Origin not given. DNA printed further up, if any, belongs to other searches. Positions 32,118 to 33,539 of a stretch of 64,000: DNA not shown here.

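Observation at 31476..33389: Two-gene module: heme-oxygenase-like diiron/redox enzyme plus NPPY methyltransferase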

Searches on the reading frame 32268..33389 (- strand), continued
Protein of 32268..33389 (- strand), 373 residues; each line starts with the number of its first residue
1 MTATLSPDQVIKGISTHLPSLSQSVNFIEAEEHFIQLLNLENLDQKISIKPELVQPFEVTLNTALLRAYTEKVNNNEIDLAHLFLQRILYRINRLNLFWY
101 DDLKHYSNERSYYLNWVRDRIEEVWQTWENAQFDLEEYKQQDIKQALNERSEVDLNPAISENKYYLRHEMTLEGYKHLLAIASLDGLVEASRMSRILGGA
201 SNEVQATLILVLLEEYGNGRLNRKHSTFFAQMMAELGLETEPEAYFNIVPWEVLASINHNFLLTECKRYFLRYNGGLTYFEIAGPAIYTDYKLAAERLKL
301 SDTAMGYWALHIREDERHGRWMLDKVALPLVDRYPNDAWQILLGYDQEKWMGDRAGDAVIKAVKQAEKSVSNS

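Call 38: fold_search(model_id=the predicted structure, library=pdb)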
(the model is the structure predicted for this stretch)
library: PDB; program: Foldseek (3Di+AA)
matches with E <= 10: 253; with E <= 0.001: 6
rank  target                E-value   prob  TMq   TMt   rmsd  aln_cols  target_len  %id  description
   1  9pfx                  5.3e-04  1.00  0.49  0.60   8.4       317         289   20  Crystal structure of native HDO-family N-oxygenase RohS from Pseudomonas brassicacearum strain DF41 (PbrRohS) (released 2026-04-01)
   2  9nh9                  5.8e-04  1.00  0.60  0.65   8.6       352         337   18  Crystal Structure of N-oxygenase HrmI with the diferric cofactor and the N(6)-hydroxy-L-lysine product bound (released 2025-08-20)
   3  6xcv_B                7.7e-04  1.00  0.48  0.41  10.9       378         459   22  Crystal structure of apo SznF from Streptomyces achromogenes var. streptozoticus NRRL 2697 (released 2021-01-13)
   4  9n1a                  8.4e-04  1.00  0.61  0.67   8.5       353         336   16  crystal structure of diferric HrmI from Streptomyces griseoflavus (released 2025-08-20)
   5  8e8w_A                9.4e-04  1.00  0.49  0.42  10.8       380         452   21  Crystal structure of SznF from Streptomyces achromogenes var. streptozoticus NRRL 2697 mononuclear Fe(II) structure on (released 2023-08-30)
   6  9n1x                  9.8e-04  1.00  0.62  0.67   8.6       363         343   16  Crystal Structure of N-oxygenase HrmI with the diferrous cofactor (released 2025-08-20)
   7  6xcv_A                1.2e-03  1.00  0.50  0.42  10.8       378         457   21  Crystal structure of apo SznF from Streptomyces achromogenes var. streptozoticus NRRL 2697 (released 2021-01-13)
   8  6vzy_B                1.2e-03  1.00  0.46  0.39  11.3       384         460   20  Crystal structure of SznF from Streptomyces achromogenes var. streptozoticus NRRL 2697 with a diiron(II) central domai (released 2021-01-13)
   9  9pfw                  1.3e-03  1.00  0.46  0.58   9.3       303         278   20  Crystal structure of selenomethionine-substituted N-oxygenase RohS from Pseudomonas syringae pv. tomato str. DC3000 (Pst (released 2026-04-01)
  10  6m9r_A                8.1e-03  1.00  0.50  0.42  11.4       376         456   20  Crystal structure of SznF from Streptomyces achromogenes var. streptozoticus NRRL 2697 with a bound N(delta)-hydroxy-N (released 2019-02-06)
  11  8w1q_B                1.2e-02  1.00  0.45  0.50   9.4       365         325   16  Aerobic crystal structure of iron-bound FlcD from Pseudomonas aeruginosa (released 2024-07-31)
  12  3bjd_A                1.3e-02  1.00  0.43  0.48  11.1       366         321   16  Crystal structure of putative 3-oxoacyl-(acyl-carrier-protein) synthase from Pseudomonas aeruginosa (released 2007-12-11)
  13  6m9s_A                1.3e-02  1.00  0.46  0.39  12.1       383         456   21  Crystal structure of SeMet SznF from Streptomyces achromogenes var. streptozoticus NRRL 2697 (released 2019-02-06)
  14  6m9r_B                1.5e-02  1.00  0.49  0.42  11.7       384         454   20  Crystal structure of SznF from Streptomyces achromogenes var. streptozoticus NRRL 2697 with a bound N(delta)-hydroxy-N (released 2019-02-06)
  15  8w1q_A                2.2e-02  1.00  0.40  0.45  11.8       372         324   16  Aerobic crystal structure of iron-bound FlcD from Pseudomonas aeruginosa (released 2024-07-31)
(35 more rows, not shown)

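Call 52: search_solved_structures(query=A4, max_evalue=10, show_alignments=2)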
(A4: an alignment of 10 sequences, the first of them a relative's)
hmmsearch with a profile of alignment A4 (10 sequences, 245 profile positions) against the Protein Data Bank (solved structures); distinct sequences matched with E-value up to 10: 7.
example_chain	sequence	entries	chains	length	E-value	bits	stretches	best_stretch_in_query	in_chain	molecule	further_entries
9kor_A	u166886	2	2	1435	0.014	18.1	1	113-208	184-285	CRISPR-associated endonuclease Cas9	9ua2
9ko9_A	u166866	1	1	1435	0.014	18.1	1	113-208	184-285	CRISPR-associated endonuclease Cas9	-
8umf_A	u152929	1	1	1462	0.014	18.1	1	113-208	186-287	Cas9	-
6tt7_I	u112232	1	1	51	0.76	12.4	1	27-68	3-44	ATP synthase F1 subunit epsilon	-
2w6h_I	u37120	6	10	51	0.79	12.4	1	27-68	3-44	ATP SYNTHASE SUBUNIT EPSILON, MITOCHONDRIAL | ATP synthase F(1) complex subunit epsilon, mitochondrial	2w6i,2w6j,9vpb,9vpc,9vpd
1e79_I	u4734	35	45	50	1.1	12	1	28-68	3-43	ATP SYNTHASE EPSILON CHAIN | BOVINE MITOCHONDRIAL F1-ATPASE | ATP SYNTHASE SUBUNIT EPSILON, MITOCHONDRIAL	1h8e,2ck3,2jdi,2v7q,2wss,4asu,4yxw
2xnd_I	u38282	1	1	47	1.3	11.7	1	28-67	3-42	ATP SYNTHASE SUBUNIT EPSILON, MITOCHONDRIAL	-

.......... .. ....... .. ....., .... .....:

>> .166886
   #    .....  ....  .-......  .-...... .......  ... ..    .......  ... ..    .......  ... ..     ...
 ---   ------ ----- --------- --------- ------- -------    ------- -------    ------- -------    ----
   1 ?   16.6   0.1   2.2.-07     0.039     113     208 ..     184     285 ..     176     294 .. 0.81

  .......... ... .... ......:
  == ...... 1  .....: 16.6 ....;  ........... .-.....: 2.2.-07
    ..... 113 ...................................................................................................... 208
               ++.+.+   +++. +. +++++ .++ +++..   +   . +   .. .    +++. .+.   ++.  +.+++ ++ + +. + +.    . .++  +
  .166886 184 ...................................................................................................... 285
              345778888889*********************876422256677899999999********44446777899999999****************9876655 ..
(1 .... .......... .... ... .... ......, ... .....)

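Call 53: search_protein_families(library=ncbifam, proteins=[L033:9107-9844:+], max_evalue=1)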
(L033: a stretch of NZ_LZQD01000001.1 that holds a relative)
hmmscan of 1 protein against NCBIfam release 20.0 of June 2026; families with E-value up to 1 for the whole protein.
L033:9107-9844:+ (245 aa): 0 families

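Call 60: search_protein_representatives(protein=window:32268-33389:-)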
Query: 373 residues. Proteins with E-value up to 0.001 (for the whole library): 601; up to 1e-10: 223; up to 1e-30: 52. The best 150 are listed.
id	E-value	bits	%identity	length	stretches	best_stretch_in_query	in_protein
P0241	3.7e-127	440.6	60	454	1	24-367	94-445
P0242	2.9e-105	368.6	53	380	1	34-369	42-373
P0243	2.9e-100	352.2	51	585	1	19-366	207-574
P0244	3.2e-99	348.7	53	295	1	82-368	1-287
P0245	1.2e-94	333.6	48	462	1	17-368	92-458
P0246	2.6e-93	329.3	44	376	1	14-369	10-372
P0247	1.5e-85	303.7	60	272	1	24-266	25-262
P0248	5.9e-83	295.2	42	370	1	29-369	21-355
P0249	1.2e-82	294.1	45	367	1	27-370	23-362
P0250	6.8e-80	285.1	43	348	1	31-369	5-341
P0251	7.5e-80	285.0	43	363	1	36-368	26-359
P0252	1.2e-76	274.4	49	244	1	128-366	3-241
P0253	2.4e-76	273.5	62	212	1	173-368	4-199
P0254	1.9e-75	270.5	42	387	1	25-369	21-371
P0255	6.9e-75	268.7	42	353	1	29-369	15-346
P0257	1.1e-70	254.8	42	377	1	27-356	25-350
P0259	3.3e-58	213.8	36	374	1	23-371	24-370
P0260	3.8e-57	210.3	46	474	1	58-364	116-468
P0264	1.2e-54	202.1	47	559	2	158-364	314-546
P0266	1.1e-52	195.6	36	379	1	6-370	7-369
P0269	1.4e-50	188.6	34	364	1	26-367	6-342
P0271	3.9e-49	184.0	32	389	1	23-369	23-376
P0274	1.1e-43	166.1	34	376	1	24-369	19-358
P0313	1.7e-25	106.2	27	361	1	23-346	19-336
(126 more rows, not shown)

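Call 61: list_cluster_members(proteins=[P0246, P0248, P0249, P0251, P0254, P0259, P0266, P0269, P0271, P0274])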
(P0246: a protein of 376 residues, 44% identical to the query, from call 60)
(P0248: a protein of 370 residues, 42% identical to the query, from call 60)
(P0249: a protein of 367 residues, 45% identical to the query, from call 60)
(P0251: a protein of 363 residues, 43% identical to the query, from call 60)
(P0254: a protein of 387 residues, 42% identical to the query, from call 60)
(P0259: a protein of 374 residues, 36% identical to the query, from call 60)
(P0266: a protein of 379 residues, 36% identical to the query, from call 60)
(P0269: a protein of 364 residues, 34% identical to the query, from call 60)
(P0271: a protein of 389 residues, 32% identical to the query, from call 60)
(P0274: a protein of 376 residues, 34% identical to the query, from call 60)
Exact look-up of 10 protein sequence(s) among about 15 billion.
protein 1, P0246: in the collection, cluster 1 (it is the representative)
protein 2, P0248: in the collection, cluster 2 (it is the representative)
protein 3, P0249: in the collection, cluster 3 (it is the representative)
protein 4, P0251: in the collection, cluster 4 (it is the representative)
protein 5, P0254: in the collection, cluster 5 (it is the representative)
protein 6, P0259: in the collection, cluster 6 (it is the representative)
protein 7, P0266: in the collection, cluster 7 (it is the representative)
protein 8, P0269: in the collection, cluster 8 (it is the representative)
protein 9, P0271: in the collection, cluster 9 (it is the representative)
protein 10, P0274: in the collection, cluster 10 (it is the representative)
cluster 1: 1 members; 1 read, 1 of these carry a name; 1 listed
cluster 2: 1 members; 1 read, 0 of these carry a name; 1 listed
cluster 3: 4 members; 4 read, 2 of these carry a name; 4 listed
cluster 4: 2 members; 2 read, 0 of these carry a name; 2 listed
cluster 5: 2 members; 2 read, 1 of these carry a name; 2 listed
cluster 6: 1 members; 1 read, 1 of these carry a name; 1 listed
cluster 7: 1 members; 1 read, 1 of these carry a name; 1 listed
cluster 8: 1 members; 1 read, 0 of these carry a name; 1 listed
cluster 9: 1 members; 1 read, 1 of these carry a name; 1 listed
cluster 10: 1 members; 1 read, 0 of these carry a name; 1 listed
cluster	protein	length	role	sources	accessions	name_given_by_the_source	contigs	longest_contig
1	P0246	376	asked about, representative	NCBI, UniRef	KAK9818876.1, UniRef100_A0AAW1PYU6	hypothetical protein WJX74_006066 [Apatococcus lobatus] | Iron-containing redox enzyme family protein n=1 Tax=Apatococcus lobatus TaxID=904363 ...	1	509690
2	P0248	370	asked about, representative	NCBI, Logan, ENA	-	-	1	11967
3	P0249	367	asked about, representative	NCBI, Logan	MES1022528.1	iron-containing redox enzyme family protein [Gloeocapsa sp. BRSZ]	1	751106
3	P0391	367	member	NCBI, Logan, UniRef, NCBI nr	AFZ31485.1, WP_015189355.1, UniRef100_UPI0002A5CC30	hypothetical protein Glo7428_2996 [Gloeocapsa sp. PCC 7428] | iron-containing redox enzyme family protein n=1 Tax=Gloeocapsa sp. PCC 7428 TaxID=1173026 ... | iron-containing redox enzyme family protein [Gloeocapsa sp. PCC 7428]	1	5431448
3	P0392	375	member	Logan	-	-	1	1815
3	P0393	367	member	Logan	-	-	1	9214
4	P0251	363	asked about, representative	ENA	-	-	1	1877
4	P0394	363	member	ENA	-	-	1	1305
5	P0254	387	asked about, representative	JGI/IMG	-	hypothetical protein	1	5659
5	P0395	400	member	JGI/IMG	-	-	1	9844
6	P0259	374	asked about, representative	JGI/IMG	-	hypothetical protein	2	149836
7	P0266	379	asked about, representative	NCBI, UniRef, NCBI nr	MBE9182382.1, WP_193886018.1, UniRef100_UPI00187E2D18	iron-containing redox enzyme family protein [Oculatella sp. LEGE 06141] | iron-containing redox enzyme family protein n=1 Tax=Oculatella sp. LEGE 06141 ...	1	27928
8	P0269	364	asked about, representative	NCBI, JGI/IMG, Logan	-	-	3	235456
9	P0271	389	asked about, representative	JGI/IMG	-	hypothetical protein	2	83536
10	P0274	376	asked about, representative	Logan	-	-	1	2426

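Call 63: list_cluster_members(proteins=[P0241, P0242, P0243, P0245, P0260, P0264, P0250, P0255, P0257, P0313])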
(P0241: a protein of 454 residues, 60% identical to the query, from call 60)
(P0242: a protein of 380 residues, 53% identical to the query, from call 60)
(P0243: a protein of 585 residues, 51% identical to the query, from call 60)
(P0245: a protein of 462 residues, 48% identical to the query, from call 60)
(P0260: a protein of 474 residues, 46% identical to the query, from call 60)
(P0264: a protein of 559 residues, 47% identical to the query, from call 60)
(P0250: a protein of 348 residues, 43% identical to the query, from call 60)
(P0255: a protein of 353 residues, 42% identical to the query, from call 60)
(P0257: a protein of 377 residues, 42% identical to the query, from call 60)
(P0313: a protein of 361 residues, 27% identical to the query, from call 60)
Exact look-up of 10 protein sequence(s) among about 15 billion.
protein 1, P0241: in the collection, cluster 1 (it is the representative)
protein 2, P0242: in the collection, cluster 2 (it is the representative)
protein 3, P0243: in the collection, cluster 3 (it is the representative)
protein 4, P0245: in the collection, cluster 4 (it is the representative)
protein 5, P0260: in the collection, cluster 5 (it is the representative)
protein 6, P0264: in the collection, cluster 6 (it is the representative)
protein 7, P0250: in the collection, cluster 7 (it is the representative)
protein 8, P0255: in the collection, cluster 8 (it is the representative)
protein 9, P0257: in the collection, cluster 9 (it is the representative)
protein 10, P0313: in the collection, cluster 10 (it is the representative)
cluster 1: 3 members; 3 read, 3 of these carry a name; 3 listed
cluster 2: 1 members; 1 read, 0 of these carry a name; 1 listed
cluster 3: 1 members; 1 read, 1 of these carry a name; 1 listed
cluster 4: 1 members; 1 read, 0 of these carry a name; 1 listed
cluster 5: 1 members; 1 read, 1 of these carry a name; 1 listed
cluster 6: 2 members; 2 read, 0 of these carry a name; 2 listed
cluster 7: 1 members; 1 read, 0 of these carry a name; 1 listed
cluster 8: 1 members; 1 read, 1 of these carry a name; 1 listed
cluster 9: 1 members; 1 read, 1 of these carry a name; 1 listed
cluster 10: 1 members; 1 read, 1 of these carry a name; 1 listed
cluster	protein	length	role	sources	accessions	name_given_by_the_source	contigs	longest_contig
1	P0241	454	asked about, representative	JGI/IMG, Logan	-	hypothetical protein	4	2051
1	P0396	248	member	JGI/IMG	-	hypothetical protein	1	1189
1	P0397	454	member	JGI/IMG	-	hypothetical protein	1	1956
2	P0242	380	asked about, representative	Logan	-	-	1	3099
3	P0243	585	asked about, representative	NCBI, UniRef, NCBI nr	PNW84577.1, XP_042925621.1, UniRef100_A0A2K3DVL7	hypothetical protein CHLRE_03g149700v5 [Chlamydomonas reinhardtii] | Uncharacterized protein n=1 Tax=Chlamydomonas reinhardtii TaxID=3055 ... | uncharacterized protein CHLRE_03g149700v5 [Chlamydomonas reinhardtii]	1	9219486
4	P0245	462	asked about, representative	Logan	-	-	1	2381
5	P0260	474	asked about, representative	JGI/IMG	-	hypothetical protein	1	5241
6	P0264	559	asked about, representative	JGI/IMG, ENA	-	-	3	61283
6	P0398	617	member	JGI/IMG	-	-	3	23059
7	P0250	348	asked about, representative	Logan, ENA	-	-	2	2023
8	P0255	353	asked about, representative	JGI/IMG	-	hypothetical protein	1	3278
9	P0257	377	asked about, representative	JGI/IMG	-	hypothetical protein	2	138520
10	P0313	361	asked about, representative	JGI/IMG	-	hypothetical protein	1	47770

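Call 68: find_encoding_contigs(protein=P0391, flank=8000, max_places=2)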
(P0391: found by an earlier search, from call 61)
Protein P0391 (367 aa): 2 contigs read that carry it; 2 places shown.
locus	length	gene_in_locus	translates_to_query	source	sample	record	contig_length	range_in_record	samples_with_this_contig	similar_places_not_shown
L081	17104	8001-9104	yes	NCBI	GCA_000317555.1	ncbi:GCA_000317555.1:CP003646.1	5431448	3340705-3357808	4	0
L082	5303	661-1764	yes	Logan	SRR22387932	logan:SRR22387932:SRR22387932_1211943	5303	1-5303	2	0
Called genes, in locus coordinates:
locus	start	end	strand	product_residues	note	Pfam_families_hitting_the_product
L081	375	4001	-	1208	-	PF00072:Response_reg, PF00989:PAS, PF08448:PAS_4, PF13426:PAS_9, PF08447:PAS_3, PF08448:PAS_4, PF01590:GAF, PF13185:GAF_2, +4 more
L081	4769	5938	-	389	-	PF08448:PAS_4 (faint), PF00989:PAS, PF13426:PAS_9, PF13545:HTH_Crp_2, PF00325:Crp (weak)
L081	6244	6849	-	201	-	PF13358:DDE_3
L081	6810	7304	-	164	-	PF13384:HTH_23, PF13518:HTH_28, PF13551:HTH_29, PF13565:HTH_32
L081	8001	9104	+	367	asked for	PF14518:Haem_oxygenas_2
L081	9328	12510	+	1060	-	PF08448:PAS_4, PF08447:PAS_3, PF08448:PAS_4, PF13426:PAS_9, PF08448:PAS_4, PF08447:PAS_3, PF01590:GAF, PF13185:GAF_2, +8 more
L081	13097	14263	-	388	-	PF18845:baeRF_family3, PF18848:baeRF_family6, PF18849:baeRF_family7, PF18851:baeRF_family8, PF18855:baeRF_family11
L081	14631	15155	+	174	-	PF14325:DUF4383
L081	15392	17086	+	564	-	PF00890:FAD_binding_2 (faint), PF01266:DAO (weak), PF01593:Amino_oxidase, PF03486:HI0933_like (faint), PF13450:NAD_binding_8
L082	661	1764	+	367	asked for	PF14518:Haem_oxygenas_2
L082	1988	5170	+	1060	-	PF08448:PAS_4, PF08447:PAS_3, PF08448:PAS_4, PF13426:PAS_9, PF08448:PAS_4, PF08447:PAS_3, PF01590:GAF, PF13185:GAF_2, +7 more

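Call 69: find_encoding_contigs(protein=P0243, flank=10000, max_places=2)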
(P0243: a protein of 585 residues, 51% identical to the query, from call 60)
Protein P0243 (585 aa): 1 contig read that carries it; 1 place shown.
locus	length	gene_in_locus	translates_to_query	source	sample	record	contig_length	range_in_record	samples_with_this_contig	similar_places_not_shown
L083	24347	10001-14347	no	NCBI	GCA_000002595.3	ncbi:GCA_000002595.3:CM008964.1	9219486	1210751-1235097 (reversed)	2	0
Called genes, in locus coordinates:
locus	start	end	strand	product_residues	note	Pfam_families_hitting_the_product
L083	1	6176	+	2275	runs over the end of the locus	-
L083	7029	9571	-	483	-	-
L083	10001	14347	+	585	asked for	PF14518:Haem_oxygenas_2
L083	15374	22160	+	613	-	PF03055:RPE65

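Call 70: find_encoding_contigs(protein=P0257, flank=6000, max_places=1)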
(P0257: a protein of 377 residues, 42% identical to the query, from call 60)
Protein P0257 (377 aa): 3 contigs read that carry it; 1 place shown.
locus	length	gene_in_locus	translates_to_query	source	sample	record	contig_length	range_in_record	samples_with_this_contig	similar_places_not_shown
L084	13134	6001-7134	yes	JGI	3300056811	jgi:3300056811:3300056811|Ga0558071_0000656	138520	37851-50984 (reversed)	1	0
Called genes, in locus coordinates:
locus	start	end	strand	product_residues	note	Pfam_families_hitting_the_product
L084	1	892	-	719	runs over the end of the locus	PF07715:Plug, PF00593:TonB_dep_Rec_b-barrel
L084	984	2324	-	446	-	PF00919:UPF0004, PF04055:Radical_SAM, PF18693:TRAM_2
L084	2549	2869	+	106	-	PF19029:DUF883_C (weak)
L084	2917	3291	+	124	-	-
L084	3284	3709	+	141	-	-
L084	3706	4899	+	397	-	PF01594:AI-2E_transport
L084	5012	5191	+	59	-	-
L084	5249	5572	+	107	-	PF04972:BON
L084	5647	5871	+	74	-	-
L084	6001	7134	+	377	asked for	PF14518:Haem_oxygenas_2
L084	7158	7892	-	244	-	PF00027:cNMP_binding, PF13545:HTH_Crp_2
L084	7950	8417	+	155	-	PF04940:BLUF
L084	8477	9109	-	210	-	PF13505:OMP_b-brl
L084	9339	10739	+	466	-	-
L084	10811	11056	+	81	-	-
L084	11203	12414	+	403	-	PF14518:Haem_oxygenas_2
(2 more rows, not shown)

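Call 71: find_encoding_contigs(protein=P0259, flank=6000, max_places=1)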
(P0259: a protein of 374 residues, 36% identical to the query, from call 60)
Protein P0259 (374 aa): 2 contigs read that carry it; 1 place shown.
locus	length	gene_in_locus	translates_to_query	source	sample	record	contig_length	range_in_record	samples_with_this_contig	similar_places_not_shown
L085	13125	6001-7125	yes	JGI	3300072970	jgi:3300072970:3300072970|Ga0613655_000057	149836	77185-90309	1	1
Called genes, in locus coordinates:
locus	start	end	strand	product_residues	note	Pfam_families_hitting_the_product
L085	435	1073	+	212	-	PF14252:DUF4347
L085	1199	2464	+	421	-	PF01209:Ubie_methyltran, PF05175:MTS, PF13489:Methyltransf_23, PF00891:Methyltransf_2, PF13847:Methyltransf_31, PF08241:Methyltransf_11, PF08242:Methyltransf_12, PF13649:Methyltransf_25, +3 more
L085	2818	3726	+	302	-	PF00892:EamA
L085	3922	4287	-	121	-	-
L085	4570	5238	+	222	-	PF05857:TraX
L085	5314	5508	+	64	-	-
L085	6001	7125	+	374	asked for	PF14518:Haem_oxygenas_2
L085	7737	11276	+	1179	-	PF00931:NB-ARC, PF13570:Beta-prop_ACSF4, PF23414:Beta-prop_EML_2, PF24782:WD40_MABP1-WDR62_2nd, PF24807:WD40_CDC20-Fz, PF24817:WD40_WDHD1_1st, PF25047:Beta-prop_TEP1_2nd, PF25168:Beta-prop_WDR36-Utp21_2nd, +145 more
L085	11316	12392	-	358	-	PF03576:Peptidase_S58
